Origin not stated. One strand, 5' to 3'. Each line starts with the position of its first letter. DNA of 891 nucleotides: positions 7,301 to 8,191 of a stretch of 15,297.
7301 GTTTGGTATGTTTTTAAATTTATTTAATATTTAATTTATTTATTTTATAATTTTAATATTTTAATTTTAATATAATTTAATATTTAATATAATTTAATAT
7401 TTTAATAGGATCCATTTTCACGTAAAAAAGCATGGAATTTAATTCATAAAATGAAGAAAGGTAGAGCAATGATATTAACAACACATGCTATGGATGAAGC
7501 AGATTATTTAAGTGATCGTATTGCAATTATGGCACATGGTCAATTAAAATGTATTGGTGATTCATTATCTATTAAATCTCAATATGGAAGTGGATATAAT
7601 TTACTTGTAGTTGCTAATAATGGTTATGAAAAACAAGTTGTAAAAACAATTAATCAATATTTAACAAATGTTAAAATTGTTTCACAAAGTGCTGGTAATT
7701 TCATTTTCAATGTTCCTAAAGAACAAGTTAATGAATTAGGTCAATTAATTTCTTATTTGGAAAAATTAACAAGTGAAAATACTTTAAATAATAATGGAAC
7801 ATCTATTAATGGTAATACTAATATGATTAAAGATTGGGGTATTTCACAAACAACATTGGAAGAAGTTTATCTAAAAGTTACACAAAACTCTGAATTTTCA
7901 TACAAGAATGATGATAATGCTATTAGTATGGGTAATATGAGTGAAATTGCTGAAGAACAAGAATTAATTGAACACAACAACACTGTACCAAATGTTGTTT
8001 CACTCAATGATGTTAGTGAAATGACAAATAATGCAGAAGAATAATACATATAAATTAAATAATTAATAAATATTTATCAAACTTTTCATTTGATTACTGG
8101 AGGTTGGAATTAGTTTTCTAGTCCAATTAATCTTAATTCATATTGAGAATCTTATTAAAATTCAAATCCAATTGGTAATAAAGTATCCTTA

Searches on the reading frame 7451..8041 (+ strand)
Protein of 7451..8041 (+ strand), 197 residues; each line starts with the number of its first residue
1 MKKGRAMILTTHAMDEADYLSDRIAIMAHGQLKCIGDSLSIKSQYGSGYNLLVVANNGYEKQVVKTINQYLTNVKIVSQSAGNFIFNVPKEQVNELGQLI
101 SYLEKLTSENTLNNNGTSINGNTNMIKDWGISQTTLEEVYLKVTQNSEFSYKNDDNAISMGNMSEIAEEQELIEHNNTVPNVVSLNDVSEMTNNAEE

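Call 11: search_protein_families(library=pfam, proteins=[window:7451-8041:+])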
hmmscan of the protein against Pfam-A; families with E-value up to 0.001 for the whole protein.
window:7451-8041:+ (197 aa): 0 families

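Call 20: find_encoding_contigs(protein=window:7451-8041:+, flank=10000, max_places=6)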
Protein window:7451-8041:+ (197 aa): no gene with exactly this product is on record in the collection.
